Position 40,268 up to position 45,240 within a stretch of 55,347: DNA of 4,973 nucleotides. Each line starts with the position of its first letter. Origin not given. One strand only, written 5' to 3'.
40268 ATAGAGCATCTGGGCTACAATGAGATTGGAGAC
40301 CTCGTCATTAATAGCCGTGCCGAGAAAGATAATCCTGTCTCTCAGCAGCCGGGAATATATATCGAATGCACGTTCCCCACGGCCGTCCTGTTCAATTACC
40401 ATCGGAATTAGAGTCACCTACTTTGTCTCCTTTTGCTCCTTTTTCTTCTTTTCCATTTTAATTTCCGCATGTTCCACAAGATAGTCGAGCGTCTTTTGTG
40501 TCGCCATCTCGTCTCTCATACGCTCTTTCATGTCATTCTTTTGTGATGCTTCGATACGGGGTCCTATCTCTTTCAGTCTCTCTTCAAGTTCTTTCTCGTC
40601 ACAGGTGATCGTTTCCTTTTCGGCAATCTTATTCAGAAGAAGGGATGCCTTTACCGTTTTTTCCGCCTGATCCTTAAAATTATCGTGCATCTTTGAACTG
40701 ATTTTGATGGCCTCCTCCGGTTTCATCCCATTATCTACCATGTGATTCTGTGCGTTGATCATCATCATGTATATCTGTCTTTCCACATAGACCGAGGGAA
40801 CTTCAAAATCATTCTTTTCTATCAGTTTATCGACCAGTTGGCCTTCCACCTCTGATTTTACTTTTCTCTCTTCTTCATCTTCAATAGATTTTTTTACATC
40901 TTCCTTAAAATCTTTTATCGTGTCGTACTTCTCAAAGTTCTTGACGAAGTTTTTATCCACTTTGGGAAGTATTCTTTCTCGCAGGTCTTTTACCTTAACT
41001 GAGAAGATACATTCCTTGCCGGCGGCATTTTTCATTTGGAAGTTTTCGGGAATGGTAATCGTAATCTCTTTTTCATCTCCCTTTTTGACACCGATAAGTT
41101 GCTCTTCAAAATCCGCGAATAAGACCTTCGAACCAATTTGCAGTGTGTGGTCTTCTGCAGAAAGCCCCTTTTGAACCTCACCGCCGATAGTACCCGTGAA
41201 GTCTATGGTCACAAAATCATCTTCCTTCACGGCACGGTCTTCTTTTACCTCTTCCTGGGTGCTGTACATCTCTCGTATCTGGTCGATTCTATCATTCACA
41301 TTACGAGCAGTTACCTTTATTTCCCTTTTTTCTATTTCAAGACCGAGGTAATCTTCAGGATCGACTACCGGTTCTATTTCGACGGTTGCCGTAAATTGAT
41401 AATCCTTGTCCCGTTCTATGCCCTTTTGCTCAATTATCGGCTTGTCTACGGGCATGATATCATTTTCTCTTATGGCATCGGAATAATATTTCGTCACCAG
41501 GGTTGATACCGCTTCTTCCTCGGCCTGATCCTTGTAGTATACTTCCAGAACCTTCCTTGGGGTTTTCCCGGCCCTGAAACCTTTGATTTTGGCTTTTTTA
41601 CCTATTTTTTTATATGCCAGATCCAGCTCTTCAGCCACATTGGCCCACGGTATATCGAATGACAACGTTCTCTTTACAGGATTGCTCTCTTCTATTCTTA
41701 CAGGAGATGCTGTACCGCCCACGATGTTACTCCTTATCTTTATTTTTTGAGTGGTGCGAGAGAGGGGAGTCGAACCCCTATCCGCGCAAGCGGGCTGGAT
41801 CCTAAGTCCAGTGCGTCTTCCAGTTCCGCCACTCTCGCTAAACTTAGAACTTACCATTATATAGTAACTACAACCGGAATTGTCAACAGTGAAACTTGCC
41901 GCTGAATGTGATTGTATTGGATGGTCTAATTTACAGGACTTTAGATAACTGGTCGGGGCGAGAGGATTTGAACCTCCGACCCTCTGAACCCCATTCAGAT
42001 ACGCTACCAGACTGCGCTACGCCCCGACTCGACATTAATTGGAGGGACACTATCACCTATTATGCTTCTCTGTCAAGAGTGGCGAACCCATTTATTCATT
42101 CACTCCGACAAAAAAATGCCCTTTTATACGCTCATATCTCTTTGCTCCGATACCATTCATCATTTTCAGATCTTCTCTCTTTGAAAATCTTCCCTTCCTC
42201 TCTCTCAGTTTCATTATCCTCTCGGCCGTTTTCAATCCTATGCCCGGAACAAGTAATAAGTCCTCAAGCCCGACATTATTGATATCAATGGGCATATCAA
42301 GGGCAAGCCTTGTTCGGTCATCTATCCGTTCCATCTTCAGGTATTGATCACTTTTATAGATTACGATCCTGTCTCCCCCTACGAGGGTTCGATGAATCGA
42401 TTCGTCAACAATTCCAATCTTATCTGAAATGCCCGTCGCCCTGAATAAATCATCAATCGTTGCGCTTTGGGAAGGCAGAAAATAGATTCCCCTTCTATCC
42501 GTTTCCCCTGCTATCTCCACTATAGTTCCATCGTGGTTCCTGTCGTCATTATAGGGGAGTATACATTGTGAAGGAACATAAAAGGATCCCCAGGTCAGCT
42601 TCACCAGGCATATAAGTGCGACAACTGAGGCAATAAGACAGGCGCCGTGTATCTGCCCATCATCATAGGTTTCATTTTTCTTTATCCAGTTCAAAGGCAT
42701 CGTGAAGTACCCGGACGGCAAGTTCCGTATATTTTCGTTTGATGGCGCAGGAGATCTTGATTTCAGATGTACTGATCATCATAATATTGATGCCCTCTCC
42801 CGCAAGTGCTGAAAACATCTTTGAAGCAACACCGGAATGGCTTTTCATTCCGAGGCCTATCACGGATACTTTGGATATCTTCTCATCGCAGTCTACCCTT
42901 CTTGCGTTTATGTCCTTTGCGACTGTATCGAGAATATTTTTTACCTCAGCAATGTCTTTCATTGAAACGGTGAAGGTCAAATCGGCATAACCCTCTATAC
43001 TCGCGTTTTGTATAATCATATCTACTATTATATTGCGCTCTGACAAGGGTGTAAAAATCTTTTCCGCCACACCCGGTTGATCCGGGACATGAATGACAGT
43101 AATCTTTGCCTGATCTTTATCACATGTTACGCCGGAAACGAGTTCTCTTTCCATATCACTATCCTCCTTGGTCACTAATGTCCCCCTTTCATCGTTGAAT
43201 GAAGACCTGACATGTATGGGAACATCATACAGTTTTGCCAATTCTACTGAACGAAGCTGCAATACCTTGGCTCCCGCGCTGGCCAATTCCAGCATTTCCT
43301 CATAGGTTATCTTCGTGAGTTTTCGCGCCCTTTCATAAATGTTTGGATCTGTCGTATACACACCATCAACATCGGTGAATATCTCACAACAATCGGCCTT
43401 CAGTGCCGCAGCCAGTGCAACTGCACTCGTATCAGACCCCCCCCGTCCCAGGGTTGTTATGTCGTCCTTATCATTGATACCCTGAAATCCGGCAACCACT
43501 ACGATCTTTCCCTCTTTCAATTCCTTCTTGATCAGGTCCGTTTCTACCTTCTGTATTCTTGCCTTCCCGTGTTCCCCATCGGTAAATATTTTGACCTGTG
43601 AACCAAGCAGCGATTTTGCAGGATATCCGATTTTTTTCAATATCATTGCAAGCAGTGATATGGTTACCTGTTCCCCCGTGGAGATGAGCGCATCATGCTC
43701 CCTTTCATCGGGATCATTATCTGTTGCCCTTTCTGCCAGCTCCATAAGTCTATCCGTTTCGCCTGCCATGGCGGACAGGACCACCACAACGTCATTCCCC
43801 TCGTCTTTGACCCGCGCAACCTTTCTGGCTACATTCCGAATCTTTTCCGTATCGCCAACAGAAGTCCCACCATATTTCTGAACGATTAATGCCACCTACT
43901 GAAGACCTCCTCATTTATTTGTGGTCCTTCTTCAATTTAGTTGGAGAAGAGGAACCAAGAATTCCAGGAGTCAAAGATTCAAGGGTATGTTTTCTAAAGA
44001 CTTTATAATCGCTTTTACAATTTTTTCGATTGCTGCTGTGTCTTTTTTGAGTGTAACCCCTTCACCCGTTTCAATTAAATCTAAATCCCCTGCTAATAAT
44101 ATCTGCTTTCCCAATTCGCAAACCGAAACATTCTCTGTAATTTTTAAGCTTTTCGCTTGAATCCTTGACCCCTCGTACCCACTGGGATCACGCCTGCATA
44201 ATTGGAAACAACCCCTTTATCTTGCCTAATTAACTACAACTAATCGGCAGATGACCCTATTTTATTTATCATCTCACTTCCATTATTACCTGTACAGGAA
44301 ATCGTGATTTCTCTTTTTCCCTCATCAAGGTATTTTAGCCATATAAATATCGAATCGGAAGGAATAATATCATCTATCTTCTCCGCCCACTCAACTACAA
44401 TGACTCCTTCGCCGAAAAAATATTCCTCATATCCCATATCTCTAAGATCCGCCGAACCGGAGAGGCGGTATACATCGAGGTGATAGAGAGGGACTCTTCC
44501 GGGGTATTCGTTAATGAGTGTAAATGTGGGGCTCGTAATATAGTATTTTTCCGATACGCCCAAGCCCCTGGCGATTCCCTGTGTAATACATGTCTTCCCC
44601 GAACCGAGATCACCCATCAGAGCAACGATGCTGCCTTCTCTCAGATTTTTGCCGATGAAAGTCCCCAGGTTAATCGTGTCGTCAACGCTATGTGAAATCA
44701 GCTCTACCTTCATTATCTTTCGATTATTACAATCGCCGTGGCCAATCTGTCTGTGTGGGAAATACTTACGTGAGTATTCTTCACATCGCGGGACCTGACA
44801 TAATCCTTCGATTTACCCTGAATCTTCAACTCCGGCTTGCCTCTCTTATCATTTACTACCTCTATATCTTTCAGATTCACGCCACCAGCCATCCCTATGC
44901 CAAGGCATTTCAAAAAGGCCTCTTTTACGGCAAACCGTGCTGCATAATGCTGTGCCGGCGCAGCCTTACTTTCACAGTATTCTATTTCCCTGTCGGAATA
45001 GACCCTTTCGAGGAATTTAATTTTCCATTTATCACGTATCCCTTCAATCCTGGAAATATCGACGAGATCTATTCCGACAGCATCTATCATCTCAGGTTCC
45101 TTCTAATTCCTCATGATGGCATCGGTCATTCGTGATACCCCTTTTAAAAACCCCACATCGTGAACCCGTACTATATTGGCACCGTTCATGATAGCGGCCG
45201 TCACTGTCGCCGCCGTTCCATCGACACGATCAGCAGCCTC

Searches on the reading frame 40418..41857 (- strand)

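Call 42: search_protein_families(library=pfam, proteins=[window:40418-41857:-], max_evalue=0.001)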
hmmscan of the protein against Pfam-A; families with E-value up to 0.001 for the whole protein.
window:40418-41857:- (479 aa): 3 families
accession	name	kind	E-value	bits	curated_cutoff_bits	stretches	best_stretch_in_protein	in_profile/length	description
PF05697.18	Trigger_N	-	5.3e-35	121.3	22.2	1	53-194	3-144/144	Bacterial trigger factor protein (TF)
PF05698.19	Trigger_C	-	6.7e-26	91.7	22.7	1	313-457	1-157/162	Bacterial trigger factor protein (TF) C-terminus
PF00254.34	FKBP_C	-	2.2e-10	41.1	21.1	1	207-289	2-93/94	FKBP-type peptidyl-prolyl cis-trans isomerase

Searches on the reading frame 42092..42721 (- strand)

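Call 42: search_protein_families(library=pfam, proteins=[window:42092-42721:-], max_evalue=0.001)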
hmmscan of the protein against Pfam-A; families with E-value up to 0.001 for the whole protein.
window:42092-42721:- (209 aa): 3 families
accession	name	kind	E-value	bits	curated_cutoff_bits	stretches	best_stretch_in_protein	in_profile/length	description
PF12836.13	HHH_3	-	1.4e-16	60.8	27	1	144-203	5-64/65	Helix-hairpin-helix motif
PF14520.12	HHH_5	-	4.1e-07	30.8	27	0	150-170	32-52/57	Helix-hairpin-helix domain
PF00633.29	HHH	-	6.7e-06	26.1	24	1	147-170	5-28/30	Helix-hairpin-helix motif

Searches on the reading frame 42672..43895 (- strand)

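Call 42: search_protein_families(library=pfam, proteins=[window:42672-43895:-], max_evalue=0.001)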
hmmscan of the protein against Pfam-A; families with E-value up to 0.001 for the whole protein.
window:42672-43895:- (407 aa): 4 families
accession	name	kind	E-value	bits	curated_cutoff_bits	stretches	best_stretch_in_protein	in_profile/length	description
PF00696.33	AA_kinase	-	5.1e-54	183.9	24.9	1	3-231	2-234/234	Amino acid kinase family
PF22468.2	ACT_9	-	4.8e-34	116.4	27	2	343-401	1-61/61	ACT domain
PF13840.12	ACT_7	-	5e-21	74.8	27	1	337-399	3-65/65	ACT domain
PF01842.31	ACT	-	3.4e-18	65.5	27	2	266-327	3-63/66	ACT domain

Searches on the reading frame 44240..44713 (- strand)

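Call 42: search_protein_families(library=pfam, proteins=[window:44240-44713:-], max_evalue=0.001)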
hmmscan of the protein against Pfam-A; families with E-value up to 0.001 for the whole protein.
window:44240-44713:- (157 aa): 1 family
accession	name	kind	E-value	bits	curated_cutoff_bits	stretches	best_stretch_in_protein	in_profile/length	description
PF02367.23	TsaE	-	1.9e-38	131.7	26.6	1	8-135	2-127/128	Threonylcarbamoyl adenosine biosynthesis protein TsaE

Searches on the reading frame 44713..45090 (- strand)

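Call 42: search_protein_families(library=pfam, proteins=[window:44713-45090:-], max_evalue=0.001)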
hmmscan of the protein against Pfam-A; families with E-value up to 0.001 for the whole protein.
window:44713-45090:- (125 aa): 1 family
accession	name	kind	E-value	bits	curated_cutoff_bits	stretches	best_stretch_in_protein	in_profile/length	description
PF01648.25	ACPS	-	1.3e-19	70.7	25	1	4-98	1-96/111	4'-phosphopantetheinyl transferase superfamily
